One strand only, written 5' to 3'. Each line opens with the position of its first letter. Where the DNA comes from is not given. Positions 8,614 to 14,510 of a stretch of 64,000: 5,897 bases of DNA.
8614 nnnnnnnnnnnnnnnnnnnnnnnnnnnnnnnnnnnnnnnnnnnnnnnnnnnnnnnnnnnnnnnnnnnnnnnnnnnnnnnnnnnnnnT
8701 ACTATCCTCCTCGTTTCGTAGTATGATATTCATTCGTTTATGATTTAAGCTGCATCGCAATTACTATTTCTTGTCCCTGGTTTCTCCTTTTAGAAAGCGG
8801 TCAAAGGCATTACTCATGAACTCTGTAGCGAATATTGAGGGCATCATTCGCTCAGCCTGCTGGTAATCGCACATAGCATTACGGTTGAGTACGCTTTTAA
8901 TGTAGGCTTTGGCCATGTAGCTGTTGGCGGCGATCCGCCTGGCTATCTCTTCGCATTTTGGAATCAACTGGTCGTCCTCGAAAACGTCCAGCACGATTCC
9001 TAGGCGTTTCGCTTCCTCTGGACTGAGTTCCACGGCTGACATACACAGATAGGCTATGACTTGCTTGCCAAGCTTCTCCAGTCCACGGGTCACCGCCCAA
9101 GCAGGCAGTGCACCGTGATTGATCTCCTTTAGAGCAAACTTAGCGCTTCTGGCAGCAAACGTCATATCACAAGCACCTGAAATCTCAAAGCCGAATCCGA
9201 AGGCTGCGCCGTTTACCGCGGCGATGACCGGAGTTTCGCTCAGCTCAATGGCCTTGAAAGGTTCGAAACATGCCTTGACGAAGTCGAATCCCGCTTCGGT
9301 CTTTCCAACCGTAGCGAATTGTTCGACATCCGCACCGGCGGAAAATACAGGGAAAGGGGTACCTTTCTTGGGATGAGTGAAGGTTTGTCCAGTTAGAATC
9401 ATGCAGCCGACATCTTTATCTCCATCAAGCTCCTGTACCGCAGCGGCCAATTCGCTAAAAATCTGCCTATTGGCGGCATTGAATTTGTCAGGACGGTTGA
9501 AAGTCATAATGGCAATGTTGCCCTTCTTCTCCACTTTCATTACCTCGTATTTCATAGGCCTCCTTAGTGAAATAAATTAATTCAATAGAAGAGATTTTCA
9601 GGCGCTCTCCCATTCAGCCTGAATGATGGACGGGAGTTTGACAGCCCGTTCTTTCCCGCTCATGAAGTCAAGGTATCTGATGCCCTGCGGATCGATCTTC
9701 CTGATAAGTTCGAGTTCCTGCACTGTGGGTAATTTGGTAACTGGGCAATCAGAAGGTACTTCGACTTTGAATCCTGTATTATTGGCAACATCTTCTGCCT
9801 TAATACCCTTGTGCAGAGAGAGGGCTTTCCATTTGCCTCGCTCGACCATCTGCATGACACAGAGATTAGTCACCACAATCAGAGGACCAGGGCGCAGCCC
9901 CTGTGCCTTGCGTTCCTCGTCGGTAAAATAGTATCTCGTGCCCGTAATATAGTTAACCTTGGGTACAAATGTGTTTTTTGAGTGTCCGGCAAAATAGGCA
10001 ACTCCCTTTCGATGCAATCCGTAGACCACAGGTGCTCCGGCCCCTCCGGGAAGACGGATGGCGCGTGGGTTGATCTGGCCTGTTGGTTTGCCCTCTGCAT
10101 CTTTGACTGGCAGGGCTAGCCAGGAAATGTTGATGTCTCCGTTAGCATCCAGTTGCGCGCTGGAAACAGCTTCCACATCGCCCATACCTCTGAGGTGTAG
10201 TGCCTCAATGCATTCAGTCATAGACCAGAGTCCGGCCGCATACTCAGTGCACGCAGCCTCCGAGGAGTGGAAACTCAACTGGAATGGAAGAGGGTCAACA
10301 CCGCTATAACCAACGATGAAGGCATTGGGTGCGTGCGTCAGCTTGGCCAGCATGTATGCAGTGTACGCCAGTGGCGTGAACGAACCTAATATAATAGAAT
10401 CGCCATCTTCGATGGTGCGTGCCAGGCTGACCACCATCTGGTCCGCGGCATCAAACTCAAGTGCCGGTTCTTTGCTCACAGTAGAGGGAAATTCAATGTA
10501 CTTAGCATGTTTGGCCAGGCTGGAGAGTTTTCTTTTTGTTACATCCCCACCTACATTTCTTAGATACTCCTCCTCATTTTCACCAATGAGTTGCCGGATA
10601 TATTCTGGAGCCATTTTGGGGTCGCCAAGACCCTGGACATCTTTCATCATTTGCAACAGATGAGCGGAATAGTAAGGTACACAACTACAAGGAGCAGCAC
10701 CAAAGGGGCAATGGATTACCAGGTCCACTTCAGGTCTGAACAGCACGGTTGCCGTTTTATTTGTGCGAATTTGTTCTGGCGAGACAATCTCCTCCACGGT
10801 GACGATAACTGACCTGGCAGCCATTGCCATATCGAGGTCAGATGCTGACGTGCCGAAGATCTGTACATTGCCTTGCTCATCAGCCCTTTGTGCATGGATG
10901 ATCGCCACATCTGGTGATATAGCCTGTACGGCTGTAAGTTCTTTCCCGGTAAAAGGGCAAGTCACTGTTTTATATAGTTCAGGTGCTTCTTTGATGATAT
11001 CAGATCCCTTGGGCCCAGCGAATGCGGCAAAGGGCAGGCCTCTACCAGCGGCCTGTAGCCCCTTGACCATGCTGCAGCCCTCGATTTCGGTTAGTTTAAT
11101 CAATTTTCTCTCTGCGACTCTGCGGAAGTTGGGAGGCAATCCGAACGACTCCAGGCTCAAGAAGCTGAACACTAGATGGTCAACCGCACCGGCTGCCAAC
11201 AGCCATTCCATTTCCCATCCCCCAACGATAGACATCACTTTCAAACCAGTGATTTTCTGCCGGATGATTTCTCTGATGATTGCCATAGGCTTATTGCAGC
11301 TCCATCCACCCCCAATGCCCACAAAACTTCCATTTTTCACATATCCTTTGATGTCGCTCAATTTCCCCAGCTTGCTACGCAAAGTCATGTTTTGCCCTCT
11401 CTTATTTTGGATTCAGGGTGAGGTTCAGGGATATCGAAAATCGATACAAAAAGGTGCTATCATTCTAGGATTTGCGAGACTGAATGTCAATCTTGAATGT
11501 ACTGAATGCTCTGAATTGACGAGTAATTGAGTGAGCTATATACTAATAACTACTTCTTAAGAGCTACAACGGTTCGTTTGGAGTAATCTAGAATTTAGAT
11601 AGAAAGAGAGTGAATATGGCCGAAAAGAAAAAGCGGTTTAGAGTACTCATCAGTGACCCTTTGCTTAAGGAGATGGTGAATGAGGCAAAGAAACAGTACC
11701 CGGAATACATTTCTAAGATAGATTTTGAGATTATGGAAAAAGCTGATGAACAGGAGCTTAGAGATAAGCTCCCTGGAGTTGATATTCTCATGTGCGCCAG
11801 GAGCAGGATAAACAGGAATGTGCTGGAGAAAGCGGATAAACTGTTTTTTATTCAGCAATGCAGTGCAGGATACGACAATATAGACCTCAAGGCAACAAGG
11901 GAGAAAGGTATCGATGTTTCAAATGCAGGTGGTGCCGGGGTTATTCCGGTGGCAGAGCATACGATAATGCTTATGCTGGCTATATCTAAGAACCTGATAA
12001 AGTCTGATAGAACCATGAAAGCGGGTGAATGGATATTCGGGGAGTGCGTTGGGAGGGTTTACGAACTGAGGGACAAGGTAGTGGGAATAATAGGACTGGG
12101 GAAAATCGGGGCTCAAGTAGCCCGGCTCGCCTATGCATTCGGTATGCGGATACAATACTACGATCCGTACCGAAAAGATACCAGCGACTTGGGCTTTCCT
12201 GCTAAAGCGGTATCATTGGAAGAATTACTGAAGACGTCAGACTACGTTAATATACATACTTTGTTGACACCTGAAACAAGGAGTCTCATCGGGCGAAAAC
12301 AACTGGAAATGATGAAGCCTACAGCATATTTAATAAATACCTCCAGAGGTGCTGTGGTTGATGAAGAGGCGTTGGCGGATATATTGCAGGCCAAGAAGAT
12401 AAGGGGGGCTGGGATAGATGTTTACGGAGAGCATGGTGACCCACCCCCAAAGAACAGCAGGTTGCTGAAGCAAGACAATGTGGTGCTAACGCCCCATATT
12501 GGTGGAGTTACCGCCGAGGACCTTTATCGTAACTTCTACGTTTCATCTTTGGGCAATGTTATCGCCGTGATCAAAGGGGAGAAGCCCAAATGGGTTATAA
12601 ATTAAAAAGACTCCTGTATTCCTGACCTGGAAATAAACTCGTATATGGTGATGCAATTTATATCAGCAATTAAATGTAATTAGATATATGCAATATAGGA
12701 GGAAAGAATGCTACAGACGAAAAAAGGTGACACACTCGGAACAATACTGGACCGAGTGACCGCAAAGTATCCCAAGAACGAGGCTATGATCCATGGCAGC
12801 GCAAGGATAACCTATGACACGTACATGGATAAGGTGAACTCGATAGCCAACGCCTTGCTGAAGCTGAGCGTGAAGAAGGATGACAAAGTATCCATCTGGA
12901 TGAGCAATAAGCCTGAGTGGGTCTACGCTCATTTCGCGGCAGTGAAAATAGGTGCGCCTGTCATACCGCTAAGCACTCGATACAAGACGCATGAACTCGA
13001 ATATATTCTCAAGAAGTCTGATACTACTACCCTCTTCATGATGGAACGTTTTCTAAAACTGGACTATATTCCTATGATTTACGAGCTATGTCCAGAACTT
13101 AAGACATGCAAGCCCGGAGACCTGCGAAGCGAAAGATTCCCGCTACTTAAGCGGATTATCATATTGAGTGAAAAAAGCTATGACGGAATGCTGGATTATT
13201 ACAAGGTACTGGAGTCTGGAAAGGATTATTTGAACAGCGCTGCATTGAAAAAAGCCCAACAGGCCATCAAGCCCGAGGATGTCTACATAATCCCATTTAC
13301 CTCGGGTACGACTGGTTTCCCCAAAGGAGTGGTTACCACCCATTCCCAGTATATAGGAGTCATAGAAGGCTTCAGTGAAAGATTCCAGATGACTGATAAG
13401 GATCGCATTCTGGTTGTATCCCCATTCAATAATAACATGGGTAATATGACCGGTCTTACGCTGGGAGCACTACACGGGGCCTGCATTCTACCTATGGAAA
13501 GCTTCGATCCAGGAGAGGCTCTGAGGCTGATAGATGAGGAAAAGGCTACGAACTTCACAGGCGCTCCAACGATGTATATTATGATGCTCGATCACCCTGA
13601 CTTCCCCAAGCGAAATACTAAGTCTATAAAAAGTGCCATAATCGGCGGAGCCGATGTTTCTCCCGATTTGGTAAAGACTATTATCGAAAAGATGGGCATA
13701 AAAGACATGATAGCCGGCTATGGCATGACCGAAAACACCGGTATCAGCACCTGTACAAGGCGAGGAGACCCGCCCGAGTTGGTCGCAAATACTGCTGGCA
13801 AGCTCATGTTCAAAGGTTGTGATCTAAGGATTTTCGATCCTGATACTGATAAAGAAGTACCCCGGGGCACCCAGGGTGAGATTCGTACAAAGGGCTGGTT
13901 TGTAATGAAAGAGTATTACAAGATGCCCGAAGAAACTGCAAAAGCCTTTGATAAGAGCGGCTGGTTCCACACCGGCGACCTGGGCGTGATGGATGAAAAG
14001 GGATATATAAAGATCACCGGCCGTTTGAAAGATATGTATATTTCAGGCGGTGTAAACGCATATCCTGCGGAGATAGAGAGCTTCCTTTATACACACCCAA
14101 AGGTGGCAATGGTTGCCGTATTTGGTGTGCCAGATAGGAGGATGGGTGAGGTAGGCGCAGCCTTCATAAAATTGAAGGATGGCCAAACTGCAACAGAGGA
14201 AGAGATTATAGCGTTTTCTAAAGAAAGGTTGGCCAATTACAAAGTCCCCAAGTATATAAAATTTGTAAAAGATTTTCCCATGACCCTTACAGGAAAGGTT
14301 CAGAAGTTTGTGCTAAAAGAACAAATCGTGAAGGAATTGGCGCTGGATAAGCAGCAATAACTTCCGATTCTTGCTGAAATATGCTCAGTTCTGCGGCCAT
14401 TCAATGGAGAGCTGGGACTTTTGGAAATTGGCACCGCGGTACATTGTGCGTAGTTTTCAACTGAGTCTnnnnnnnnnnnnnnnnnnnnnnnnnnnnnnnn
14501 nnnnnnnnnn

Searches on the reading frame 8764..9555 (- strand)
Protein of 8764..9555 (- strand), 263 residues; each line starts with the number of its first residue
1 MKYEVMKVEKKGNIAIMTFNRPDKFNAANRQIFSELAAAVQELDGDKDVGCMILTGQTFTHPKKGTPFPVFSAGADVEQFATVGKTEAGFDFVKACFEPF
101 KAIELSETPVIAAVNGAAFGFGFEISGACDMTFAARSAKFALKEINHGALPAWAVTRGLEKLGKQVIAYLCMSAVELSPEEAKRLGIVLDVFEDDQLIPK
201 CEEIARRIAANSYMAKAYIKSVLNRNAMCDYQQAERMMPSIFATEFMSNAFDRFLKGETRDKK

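Call 7: search_protein_families(library=pfam, proteins=[window:8764-9555:-])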
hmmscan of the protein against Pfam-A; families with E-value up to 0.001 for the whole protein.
window:8764-9555:- (263 aa): 2 families
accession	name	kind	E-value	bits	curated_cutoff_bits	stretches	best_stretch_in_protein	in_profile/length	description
PF00378.25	ECH_1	-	2.4e-41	142.2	27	1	9-238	1-219/251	Enoyl-CoA hydratase/isomerase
PF16113.10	ECH_2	-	3.1e-22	80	27.2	1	15-229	2-205/335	Enoyl-CoA hydratase/isomerase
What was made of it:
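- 8764..9555 (-): Crotonase-type enoyl-CoA hydratase, directly upstream of L2 in the same operon. PF00378 2.4e-41 (call 7).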

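Call 8: search_protein_families(library=ncbifam, proteins=[window:8764-9555:-])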
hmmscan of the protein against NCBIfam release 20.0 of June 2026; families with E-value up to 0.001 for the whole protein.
window:8764-9555:- (263 aa): 70 families (the best 25 are shown)
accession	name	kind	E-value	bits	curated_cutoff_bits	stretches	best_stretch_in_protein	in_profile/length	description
NF051848.1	EnCoAHydtEchA19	equivalog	3.7e-41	141.4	400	1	7-248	3-237/258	enoyl-CoA hydratase EchA19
NF004475.0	PRK05809.1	subfamily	2.7e-40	138.5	394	1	1-248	1-239/260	short-chain-enoyl-CoA hydratase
NF004517.0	PRK05862.1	equivalog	1.5e-38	132.8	396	1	1-254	1-246/257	enoyl-CoA hydratase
NF004840.0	PRK06190.1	equivalog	3.2e-38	131.8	253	1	3-235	3-225/260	enoyl-CoA hydratase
NF005803.0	PRK07658.1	equivalog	2.6e-36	125.3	313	1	4-249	2-237/257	enoyl-CoA hydratase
NF004634.0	PRK05980.1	equivalog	1.1e-35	123.3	375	1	5-223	4-217/263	crotonase/enoyl-CoA hydratase family protein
NF006007.0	PRK08138.1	subfamily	1.2e-35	123.2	355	1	5-234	9-226/261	enoyl-CoA hydratase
NF004796.0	PRK06144.1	subfamily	1.2e-32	113.5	272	1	5-258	9-255/262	enoyl-CoA hydratase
NF006588.0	PRK09120.1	equivalog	2.3e-32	112.3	276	1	2-237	6-235/276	p-hydroxycinnamoyl CoA hydratase/lyase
NF005073.0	PRK06495.1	subfamily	2.4e-32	112.2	296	1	3-225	3-213/257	enoyl-CoA hydratase/isomerase family protein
NF004794.0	PRK06142.1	equivalog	2.7e-32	112.5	308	1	2-228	4-232/273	crotonase/enoyl-CoA hydratase family protein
NF005699.0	PRK07509.1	equivalog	3.5e-30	105.6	249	1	2-228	2-223/267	crotonase/enoyl-CoA hydratase family protein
NF006100.0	PRK08252.1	subfamily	8e-30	104.3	282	1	4-233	3-218/254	crotonase/enoyl-CoA hydratase family protein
NF006699.0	PRK09245.1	subfamily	1.6e-29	103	354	1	4-227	3-224/266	crotonase/enoyl-CoA hydratase family protein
NF006566.0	PRK09076.1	subfamily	1.8e-29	103.1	286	1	4-231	5-222/260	enoyl-CoA hydratase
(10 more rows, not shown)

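Call 72: search_solved_structures(query=window:8764-9555:-, max_evalue=1e-25)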
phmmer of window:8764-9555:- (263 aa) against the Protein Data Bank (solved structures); distinct sequences matched with E-value up to 1e-25: 10.
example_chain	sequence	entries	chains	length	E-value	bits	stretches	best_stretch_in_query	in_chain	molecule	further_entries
5z7r_A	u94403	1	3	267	9.6e-33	116.9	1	7-255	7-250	Short-chain-enoyl-CoA hydratase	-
5zai_A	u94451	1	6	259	9.6e-30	107.1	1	1-227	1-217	3-hydroxypropionyl-coenzyme A dehydratase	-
3pzk_A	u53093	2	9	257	2.5e-29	105.8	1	1-256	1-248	e enoyl-CoA hydratase echA8 | enoyl-CoA hydratase echA8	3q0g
3q0j_A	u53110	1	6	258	2.5e-29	105.7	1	1-256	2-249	enoyl-CoA hydratase echA8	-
3h81_A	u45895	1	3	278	3.4e-29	105.3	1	1-256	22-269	enoyl-CoA hydratase echA8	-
4fjw_D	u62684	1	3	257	6.2e-29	104.5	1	1-256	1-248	Probable enoyl-CoA hydratase echA8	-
2pbp_A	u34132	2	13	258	4.1e-26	95.2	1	8-235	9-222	Enoyl-CoA hydratase subunit I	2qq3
9ula_A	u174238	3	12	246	5.2e-26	94.9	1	13-231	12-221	Enoyl-CoA hydratase/isomerase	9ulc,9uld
28bq_A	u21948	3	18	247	5.2e-26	94.9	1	13-231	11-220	Enoyl-CoA hydratase/isomerase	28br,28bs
7eum_C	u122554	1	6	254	5.4e-26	94.8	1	13-231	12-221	Enoyl-CoA hydratase/isomerase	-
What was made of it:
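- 8764..9555 (-): The best PDB matches are short-chain enoyl-CoA hydratase and 3-hydroxypropionyl-CoA dehydratase (call 72).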

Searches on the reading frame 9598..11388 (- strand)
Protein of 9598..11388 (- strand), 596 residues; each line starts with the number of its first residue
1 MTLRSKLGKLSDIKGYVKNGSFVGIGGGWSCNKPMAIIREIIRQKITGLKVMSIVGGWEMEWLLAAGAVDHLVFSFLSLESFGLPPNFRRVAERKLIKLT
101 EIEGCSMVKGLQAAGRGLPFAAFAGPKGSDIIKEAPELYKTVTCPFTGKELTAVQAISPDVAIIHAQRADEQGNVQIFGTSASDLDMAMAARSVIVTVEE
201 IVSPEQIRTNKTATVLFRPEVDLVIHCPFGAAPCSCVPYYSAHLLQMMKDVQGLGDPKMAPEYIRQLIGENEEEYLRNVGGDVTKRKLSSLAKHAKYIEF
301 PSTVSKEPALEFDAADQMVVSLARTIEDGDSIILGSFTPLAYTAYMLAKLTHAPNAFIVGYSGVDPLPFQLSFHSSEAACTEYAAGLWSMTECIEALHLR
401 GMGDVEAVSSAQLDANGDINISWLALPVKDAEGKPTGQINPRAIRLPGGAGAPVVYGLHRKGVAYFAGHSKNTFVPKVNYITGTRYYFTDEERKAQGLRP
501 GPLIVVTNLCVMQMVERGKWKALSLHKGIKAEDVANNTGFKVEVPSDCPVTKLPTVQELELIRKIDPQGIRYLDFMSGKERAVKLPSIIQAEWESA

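Call 7: search_protein_families(library=pfam, proteins=[window:9598-11388:-])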
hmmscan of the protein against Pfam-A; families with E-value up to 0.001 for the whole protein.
window:9598-11388:- (596 aa): 1 family
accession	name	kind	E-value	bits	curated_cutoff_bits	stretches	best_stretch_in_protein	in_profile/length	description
PF01144.29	CoA_trans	-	2.2e-36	125.7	23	2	14-211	9-203/217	Coenzyme A transferase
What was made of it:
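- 9598..11388 (-): Fused family-I (glutaconate-type) CoA-transferase-like protein, the first gene of the L2 operon. PF01144 2.2e-36 (call 7).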

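Call 8: search_protein_families(library=ncbifam, proteins=[window:9598-11388:-])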
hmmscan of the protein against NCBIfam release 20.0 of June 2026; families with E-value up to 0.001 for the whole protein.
window:9598-11388:- (596 aa): 2 families
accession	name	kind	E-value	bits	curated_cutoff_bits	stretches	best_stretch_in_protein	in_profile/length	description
TIGR02429.1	pcaI_scoA_fam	subfamily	2.8e-12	46.4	128.5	1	11-210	10-204/222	3-oxoacid CoA-transferase subunit A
NF007394.0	PRK09920.1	equivalog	7e-07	29.1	315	1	5-212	3-203/219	acetate CoA-transferase subunit alpha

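Call 71: search_solved_structures(query=window:9598-11388:-, max_evalue=0.001)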
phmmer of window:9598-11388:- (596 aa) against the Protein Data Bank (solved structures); distinct sequences matched with E-value up to 0.001: 22.
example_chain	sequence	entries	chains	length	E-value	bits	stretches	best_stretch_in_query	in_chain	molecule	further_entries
6coj_A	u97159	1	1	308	9.9e-25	90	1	4-233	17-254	Probable CoA-transferase alpha subunit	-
6co6_A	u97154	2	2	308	1.9e-24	89.1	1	4-233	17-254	Probable CoA-transferase alpha subunit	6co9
1poi_A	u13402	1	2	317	1.9e-24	89.1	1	12-241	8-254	GLUTACONATE COENZYME A-TRANSFERASE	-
5mzw_A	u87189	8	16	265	4.7e-24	87.8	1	14-267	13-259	Glutaconate CoA-transferase family, subunit A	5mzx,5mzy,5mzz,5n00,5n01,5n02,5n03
6con_A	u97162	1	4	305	1.4e-21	79.6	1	7-241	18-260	CoA-transferase subunit alpha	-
5n02_D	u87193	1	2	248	2.9e-13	52.1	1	310-571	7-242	Glutaconate CoA-transferase family, subunit B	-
5n01_D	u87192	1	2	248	2.9e-13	52.1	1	310-571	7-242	Glutaconate CoA-transferase family, subunit B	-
5n00_B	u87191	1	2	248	2.9e-13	52.1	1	310-571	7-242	Glutaconate CoA-transferase family, subunit B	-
5n03_D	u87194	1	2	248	4.9e-13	51.4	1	310-571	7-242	Glutaconate CoA-transferase family, subunit B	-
5mzw_D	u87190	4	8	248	5.7e-13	51.2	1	310-571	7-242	Glutaconate CoA-transferase family, subunit B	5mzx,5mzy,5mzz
6co6_B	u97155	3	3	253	1.1e-10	43.6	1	462-571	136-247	Probable CoA-transferase beta subunit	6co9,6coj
9cq2_A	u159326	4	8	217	5.4e-10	41.4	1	9-213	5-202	3-oxoacid CoA-transferase, A subunit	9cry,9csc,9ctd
6con_B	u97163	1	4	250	5.4e-09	38.1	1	319-573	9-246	CoA-transferase subunit beta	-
8k9h_B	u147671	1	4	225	5.3e-07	31.5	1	4-203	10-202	Acetoacetate:butyrate/acetate coenzyme A transferase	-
3cdk_A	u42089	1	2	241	2.1e-05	26.2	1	17-207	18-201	Succinyl-CoA:3-ketoacid-coenzyme A transferase subunit A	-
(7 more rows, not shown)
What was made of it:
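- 9598..11388 (-): PDB matches IpdA, GctA and AibA all score about 1e-24, and the C-terminal half matches the B subunits (call 71).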

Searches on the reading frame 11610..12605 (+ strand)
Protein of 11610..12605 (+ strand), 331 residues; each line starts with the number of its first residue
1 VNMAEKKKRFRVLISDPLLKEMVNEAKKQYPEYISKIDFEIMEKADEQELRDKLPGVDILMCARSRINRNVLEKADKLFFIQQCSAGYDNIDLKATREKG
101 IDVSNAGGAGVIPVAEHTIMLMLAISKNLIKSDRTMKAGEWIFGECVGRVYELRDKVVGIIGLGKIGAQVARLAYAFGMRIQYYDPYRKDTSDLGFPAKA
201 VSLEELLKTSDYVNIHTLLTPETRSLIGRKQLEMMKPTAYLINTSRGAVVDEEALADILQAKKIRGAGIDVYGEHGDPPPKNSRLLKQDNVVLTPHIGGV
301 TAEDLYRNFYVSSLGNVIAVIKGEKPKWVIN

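Call 7: search_protein_families(library=pfam, proteins=[window:11610-12605:+])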
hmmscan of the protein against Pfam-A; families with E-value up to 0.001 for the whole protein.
window:11610-12605:+ (331 aa): 3 families
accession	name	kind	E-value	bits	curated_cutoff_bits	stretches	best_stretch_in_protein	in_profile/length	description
PF02826.25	2-Hacid_dh_C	-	6.9e-59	198.6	25.1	1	119-298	1-178/178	D-isomer specific 2-hydroxyacid dehydrogenase, NAD binding domain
PF00389.36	2-Hacid_dh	-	9.1e-26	90.6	24.6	1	12-331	1-134/134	D-isomer specific 2-hydroxyacid dehydrogenase, catalytic domain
PF03446.21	NAD_binding_2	-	0.00028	21.4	21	1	158-272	2-120/161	NAD binding domain of 6-phosphogluconate dehydrogenase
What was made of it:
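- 11610..12605 (+): D-isomer-specific 2-hydroxyacid dehydrogenase, divergent from the L2 operon. PF02826 7e-59 and PF00389 (call 7).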

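Call 8: search_protein_families(library=ncbifam, proteins=[window:11610-12605:+])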
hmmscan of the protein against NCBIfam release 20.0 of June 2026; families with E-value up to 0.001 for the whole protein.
window:11610-12605:+ (331 aa): 21 families
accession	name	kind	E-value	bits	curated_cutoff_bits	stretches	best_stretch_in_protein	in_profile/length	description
TIGR01327.1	PGDH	equivalog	1.2e-73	248.7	454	1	11-330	1-310/525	phosphoglycerate dehydrogenase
NF009714.1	PRK13243.1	equivalog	4e-67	226.9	455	1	11-331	4-323/332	glyoxylate reductase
NF008759.0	PRK11790.1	equivalog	1.3e-61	208.5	404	1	18-303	16-300/410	phosphoglycerate dehydrogenase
NF005069.0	PRK06487.1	equivalog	2.9e-58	197.4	448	1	38-303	30-294/320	2-hydroxyacid dehydrogenase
NF006263.0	PRK08410.1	equivalog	2.1e-56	191.6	389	1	38-303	24-290/311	D-2-hydroxyacid dehydrogenase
NF011938.0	PRK15409.1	equivalog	3.2e-52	177.6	492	1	18-329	7-317/324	glyoxylate/hydroxypyruvate reductase GhrB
NF005750.0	PRK07574.1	equivalog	6.1e-51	173.7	329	1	45-307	79-344/386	NAD-dependent formate dehydrogenase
NF005387.0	PRK06932.1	equivalog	1.4e-45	155.6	492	1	43-299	31-289/314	2-hydroxyacid dehydrogenase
NF005027.0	PRK06436.1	equivalog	2.2e-39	135.4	261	1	68-330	42-288/303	2-hydroxyacid dehydrogenase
NF041369.1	Dhydh_Halo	equivalog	2.6e-39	135.2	400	1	79-303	57-278/305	D-2-hydroxyacid dehydrogenase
NF000492.1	vanH_gen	exception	2.2e-37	128.8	540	1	78-275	67-256/312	D-lactate dehydrogenase VanH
NF001309.0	PRK00257.1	equivalog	7.8e-36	123.8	434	1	47-303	28-261/379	4-phosphoerythronate dehydrogenase PdxB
NF000004.1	vanH-D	exception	1.4e-33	116.4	550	1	78-275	73-262/323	D-lactate dehydrogenase VanH-D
NF000128.1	vanH-Sc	exception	2.9e-31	108.8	650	1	78-274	87-275/337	D-lactate dehydrogenase VanH-Sc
NF000112.1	vanH-Amyco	exception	2.6e-28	99.3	625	1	79-276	97-286/348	VanH-AOV family D-lactate dehydrogenase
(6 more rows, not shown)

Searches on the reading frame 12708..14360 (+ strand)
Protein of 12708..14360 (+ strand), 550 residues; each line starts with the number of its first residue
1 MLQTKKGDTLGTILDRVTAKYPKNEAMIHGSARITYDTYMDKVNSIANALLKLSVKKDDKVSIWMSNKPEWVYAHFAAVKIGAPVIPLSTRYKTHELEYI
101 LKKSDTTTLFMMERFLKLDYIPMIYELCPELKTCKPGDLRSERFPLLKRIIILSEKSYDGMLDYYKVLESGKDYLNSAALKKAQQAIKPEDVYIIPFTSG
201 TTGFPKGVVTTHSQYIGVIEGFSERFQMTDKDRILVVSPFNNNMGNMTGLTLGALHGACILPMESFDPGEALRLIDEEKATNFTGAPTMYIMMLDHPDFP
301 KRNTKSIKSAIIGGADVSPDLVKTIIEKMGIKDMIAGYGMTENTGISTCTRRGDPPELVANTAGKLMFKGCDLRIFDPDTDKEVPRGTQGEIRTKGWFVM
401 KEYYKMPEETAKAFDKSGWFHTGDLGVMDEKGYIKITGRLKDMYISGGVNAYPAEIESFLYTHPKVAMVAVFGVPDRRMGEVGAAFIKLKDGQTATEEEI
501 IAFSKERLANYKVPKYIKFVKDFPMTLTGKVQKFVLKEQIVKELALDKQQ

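Call 7: search_protein_families(library=pfam, proteins=[window:12708-14360:+])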
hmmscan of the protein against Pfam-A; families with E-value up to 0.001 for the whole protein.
window:12708-14360:+ (550 aa): 2 families
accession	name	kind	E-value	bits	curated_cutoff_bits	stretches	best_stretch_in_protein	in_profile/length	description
PF00501.34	AMP-binding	-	6e-81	272.6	29.9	1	15-404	2-384/384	AMP-binding enzyme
PF13193.12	AMP-binding_C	-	7.3e-21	75.3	24.5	1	455-530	1-76/76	AMP-binding enzyme C-terminal domain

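Call 8: search_protein_families(library=ncbifam, proteins=[window:12708-14360:+])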
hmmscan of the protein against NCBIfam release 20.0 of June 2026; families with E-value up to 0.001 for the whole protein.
window:12708-14360:+ (550 aa): 110 families (the best 25 are shown)
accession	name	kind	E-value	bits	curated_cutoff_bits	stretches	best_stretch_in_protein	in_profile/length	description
NF009233.0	PRK12583.1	subfamily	1.2e-159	532.3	832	1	4-547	14-557/558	fatty acid CoA ligase family protein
NF005801.1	PRK07656.1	equivalog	2.7e-141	471.6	657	1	9-536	2-499/500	FadD3 family acyl-CoA ligase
NF004837.0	PRK06187.1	subfamily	2.7e-128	428.5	476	1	6-542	6-524/531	long-chain-fatty-acid--CoA ligase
NF006181.0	PRK08314.1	subfamily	3e-93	313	705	1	12-543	28-557/563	long-chain-fatty-acid--CoA ligase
NF006020.0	PRK08162.1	subfamily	3.7e-93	312.7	677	1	14-543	25-541/545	acyl-CoA synthetase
NF006182.0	PRK08316.1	subfamily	1.1e-92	311.2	663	1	4-541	7-518/523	fatty acyl-CoA synthetase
NF005702.0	PRK07514.1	subfamily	5.2e-87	292.3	558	2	181-540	148-500/506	malonyl-CoA synthase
NF005676.0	PRK07470.1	equivalog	4.3e-85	286.4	774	2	182-548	168-537/544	acyl-CoA synthetase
NF004758.0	PRK06087.1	equivalog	2.5e-84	283.6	736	1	10-548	26-543/548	medium-chain fatty-acid--CoA ligase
NF005307.0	PRK06839.1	equivalog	3.9e-83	279.8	748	1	22-540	16-493/496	o-succinylbenzoate--CoA ligase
NF006572.0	PRK09088.1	equivalog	2.7e-79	267.1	696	2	181-542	131-489/491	acyl-CoA synthetase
NF004114.0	PRK05605.1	equivalog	2.8e-79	267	766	2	178-543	209-572/575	long-chain-fatty-acid--CoA ligase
TIGR03208.1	cyc_hxne_CoA_lg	equivalog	5.1e-78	263.1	792.3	1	31-538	51-538/538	cyclohexanecarboxylate-CoA ligase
NF004822.0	PRK06178.1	equivalog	8.7e-78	262.3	782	1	9-540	38-567/571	acyl-CoA synthetase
NF002966.0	PRK03640.1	equivalog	5.4e-77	259.4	556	2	179-540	130-480/483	o-succinylbenzoate--CoA ligase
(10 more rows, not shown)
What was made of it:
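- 12708..14360 (+): Acyl-CoA ligase (AMP-forming). It falls below all NCBIfam equivalog cut-offs (calls 7, 8).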
